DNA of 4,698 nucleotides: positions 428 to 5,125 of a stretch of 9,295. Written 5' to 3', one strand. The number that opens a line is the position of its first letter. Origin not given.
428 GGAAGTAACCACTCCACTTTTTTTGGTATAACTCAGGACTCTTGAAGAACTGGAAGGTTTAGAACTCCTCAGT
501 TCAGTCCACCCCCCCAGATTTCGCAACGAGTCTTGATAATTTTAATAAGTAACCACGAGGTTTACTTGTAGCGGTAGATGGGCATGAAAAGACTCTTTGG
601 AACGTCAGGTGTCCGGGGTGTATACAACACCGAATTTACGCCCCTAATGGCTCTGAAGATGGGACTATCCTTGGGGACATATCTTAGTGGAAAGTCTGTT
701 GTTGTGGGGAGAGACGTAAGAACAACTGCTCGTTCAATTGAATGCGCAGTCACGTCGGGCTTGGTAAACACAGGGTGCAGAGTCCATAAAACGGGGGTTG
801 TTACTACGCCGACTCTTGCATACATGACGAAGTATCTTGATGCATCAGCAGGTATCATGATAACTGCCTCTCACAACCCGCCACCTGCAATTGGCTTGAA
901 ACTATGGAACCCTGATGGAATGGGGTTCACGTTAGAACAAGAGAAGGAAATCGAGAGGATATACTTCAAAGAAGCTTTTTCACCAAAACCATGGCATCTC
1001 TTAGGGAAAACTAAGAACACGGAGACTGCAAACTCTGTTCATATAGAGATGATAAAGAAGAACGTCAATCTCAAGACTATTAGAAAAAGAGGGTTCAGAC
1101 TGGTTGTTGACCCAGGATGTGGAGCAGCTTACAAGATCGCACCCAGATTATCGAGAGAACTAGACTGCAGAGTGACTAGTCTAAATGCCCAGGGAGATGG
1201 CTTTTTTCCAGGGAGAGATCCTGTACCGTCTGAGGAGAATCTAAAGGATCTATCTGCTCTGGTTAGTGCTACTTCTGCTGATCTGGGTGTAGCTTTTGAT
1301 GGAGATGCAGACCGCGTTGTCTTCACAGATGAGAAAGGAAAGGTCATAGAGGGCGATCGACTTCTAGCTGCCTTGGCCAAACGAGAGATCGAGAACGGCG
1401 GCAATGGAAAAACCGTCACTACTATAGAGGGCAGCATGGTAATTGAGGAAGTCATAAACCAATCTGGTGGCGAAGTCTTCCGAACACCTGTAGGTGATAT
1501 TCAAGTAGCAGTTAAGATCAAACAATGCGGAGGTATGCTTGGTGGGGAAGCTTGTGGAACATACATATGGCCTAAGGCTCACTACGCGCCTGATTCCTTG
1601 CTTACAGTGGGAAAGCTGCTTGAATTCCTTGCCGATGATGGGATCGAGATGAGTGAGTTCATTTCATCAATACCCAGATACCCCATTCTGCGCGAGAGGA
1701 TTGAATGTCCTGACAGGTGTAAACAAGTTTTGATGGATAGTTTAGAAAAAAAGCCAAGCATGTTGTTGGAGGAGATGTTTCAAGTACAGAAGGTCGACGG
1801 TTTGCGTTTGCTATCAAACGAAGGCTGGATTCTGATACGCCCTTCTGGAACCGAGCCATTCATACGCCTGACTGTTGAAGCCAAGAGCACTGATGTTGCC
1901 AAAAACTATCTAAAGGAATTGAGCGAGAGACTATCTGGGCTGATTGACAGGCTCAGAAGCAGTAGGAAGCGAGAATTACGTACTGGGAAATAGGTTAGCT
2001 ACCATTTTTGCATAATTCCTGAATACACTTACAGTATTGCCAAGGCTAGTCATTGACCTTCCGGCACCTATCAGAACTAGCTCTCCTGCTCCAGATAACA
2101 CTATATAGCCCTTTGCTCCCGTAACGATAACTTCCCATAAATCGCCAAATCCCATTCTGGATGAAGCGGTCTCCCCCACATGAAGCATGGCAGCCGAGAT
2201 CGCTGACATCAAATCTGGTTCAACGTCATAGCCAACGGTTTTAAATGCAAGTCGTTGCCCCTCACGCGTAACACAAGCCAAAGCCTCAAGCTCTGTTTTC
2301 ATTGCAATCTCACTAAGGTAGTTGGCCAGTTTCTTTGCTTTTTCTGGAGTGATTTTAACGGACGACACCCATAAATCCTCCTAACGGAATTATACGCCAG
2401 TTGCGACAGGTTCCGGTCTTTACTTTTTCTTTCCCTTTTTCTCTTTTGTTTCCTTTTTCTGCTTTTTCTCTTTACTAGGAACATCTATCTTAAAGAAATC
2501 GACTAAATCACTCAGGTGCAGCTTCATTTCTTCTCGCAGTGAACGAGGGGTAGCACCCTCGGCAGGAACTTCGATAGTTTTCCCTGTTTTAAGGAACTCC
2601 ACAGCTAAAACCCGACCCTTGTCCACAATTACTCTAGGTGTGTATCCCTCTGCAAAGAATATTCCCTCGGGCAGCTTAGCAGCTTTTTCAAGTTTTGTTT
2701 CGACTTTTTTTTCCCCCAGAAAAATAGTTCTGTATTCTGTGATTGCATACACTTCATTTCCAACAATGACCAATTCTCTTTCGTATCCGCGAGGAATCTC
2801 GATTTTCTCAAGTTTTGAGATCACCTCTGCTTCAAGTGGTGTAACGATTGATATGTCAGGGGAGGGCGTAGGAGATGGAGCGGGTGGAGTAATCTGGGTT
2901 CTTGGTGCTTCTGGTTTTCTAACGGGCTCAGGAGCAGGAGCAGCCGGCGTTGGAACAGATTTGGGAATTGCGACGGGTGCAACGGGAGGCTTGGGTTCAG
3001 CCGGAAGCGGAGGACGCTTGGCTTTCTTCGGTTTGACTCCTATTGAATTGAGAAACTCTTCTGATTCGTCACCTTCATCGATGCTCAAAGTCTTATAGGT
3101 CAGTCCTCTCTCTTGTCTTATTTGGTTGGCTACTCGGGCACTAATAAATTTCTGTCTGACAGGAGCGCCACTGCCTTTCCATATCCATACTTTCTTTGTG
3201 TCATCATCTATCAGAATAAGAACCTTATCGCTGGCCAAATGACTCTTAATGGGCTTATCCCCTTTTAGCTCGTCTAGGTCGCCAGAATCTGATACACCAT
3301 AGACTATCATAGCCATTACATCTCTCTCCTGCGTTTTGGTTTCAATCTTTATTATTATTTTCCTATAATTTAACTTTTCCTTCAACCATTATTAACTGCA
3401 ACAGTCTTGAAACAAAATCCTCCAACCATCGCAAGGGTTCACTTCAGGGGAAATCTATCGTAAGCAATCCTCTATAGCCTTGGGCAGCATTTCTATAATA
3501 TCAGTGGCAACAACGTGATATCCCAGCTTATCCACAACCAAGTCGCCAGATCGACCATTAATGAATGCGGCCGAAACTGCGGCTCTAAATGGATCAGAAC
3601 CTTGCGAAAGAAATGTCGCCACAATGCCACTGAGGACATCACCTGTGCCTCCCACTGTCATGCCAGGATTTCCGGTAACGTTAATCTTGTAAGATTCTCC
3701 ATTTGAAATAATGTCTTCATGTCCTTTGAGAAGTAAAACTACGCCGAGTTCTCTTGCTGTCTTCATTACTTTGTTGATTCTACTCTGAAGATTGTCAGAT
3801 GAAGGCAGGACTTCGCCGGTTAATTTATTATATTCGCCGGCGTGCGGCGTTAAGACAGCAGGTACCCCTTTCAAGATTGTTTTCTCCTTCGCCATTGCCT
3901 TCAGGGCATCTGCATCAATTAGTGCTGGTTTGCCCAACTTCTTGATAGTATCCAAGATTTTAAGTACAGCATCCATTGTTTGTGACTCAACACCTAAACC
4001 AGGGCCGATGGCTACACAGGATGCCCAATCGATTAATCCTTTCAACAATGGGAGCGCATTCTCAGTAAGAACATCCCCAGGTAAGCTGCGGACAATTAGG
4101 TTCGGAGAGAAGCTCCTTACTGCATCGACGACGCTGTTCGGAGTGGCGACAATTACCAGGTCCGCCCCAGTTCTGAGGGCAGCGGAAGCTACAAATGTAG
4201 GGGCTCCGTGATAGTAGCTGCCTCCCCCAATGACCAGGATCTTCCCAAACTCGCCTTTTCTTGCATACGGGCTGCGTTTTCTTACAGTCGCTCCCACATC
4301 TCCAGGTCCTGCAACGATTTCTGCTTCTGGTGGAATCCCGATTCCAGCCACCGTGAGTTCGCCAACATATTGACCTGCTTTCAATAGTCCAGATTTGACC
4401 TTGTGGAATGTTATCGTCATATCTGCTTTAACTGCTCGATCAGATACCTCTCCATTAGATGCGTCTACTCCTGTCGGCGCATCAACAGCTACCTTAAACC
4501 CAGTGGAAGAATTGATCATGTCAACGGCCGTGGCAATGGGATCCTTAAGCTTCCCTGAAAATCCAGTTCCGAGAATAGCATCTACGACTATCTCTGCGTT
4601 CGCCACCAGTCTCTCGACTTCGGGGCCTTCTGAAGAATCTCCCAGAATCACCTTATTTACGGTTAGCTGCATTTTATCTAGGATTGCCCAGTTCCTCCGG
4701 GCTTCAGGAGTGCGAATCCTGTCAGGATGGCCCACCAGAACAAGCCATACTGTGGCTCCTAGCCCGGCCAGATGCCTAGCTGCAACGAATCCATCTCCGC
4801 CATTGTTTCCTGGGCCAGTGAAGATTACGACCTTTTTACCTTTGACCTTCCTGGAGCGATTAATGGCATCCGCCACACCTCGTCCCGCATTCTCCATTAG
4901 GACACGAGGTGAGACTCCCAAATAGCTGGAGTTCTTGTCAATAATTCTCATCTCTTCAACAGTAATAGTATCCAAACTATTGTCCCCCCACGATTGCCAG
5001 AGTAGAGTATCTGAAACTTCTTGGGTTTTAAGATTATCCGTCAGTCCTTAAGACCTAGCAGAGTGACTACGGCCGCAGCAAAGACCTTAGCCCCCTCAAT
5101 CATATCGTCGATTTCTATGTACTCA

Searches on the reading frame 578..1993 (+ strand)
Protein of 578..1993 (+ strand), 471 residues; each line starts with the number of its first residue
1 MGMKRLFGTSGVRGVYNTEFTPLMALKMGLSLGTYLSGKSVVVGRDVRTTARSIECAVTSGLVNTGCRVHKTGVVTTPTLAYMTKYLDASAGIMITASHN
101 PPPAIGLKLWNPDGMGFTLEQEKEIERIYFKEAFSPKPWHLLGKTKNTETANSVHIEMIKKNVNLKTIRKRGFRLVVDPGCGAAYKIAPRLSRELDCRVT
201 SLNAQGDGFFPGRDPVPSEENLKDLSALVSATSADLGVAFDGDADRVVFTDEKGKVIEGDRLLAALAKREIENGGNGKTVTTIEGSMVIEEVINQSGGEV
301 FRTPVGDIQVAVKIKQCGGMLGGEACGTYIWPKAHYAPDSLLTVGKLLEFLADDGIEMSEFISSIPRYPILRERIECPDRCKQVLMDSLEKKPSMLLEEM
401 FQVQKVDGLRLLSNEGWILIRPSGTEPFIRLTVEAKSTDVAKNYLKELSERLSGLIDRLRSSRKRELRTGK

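Call 7: search_protein_families(library=pfam, proteins=[window:578-1993:+], max_evalue=0.01)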
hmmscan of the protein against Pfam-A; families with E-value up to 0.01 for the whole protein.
window:578-1993:+ (471 aa): 4 families
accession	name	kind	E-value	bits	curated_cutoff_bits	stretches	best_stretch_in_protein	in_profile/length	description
PF02878.22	PGM_PMM_I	-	8e-40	136.2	22.5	1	5-134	2-136/138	Phosphoglucomutase/phosphomannomutase, alpha/beta/alpha domain I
PF02879.22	PGM_PMM_II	-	7.9e-28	97.5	29.3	1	155-254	3-103/103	Phosphoglucomutase/phosphomannomutase, alpha/beta/alpha domain II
PF02880.22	PGM_PMM_III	-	1.5e-17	64.2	20.7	1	258-367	1-114/115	Phosphoglucomutase/phosphomannomutase, alpha/beta/alpha domain III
PF00408.26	PGM_PMM_IV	-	6e-11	42.7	23.1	1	397-449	12-66/68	Phosphoglucomutase/phosphomannomutase, C-terminal domain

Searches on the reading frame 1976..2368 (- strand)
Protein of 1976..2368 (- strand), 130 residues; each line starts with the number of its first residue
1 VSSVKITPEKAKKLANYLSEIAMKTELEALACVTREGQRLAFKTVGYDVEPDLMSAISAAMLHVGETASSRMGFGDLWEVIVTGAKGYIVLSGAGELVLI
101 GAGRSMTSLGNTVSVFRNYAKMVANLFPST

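Call 7: search_protein_families(library=pfam, proteins=[window:1976-2368:-], max_evalue=0.01)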
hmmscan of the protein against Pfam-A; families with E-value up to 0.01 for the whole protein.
window:1976-2368:- (130 aa): 1 family
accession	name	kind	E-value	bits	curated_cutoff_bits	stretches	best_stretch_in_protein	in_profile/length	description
PF03259.23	Robl_LC7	-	6.3e-05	23.1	23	1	20-99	8-86/91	Roadblock/LC7 domain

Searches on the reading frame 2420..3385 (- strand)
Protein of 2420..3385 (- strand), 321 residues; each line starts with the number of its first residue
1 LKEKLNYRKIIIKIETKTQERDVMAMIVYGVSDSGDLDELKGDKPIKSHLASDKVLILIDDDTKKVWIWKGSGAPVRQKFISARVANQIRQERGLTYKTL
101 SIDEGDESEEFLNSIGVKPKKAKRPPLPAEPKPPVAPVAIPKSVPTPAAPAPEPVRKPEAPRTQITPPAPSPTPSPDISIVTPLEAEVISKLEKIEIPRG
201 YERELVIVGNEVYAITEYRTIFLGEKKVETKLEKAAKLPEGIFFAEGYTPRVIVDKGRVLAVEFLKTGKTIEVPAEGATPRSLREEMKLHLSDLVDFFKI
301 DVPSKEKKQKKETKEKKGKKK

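Call 7: search_protein_families(library=pfam, proteins=[window:2420-3385:-], max_evalue=0.01)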
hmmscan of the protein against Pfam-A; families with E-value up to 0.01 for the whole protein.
window:2420-3385:- (321 aa): 1 family
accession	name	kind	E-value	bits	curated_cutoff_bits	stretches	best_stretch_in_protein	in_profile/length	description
PF00626.27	Gelsolin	-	0.0055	17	21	1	48-112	13-76/76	Gelsolin repeat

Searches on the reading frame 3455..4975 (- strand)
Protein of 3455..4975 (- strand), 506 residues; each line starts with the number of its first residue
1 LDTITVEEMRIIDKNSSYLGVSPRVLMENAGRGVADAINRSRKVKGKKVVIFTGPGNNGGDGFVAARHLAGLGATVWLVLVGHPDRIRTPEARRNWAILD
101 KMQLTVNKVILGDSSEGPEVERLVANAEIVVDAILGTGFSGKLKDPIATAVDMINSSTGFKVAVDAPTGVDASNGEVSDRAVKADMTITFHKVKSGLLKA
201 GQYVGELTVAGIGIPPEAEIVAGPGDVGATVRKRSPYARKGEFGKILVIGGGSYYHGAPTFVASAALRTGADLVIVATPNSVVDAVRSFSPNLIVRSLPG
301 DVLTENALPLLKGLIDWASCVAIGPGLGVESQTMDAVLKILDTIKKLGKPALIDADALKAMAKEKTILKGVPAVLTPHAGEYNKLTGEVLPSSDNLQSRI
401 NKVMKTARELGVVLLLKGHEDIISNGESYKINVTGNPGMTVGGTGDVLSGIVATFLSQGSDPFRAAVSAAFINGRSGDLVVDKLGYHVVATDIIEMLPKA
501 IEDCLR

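Call 7: search_protein_families(library=pfam, proteins=[window:3455-4975:-], max_evalue=0.01)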
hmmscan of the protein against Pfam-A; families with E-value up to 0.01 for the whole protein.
window:3455-4975:- (506 aa): 4 families
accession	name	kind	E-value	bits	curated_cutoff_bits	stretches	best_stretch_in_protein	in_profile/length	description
PF01256.23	Carb_kinase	-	2.5e-52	178.2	27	1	247-498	2-241/242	NAD(P)H-hydrate dehydratase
PF03853.21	YjeF_N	-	1.2e-47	162.5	24.9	1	25-196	3-169/169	YjeF-related protein N-terminus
PF02110.20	HK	-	4.4e-08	33.2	27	1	330-479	61-221/247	Hydroxyethylthiazole kinase family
PF08543.17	Phos_pyr_kin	-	5.1e-05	23.2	27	1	351-469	102-224/246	Phosphomethylpyrimidine kinase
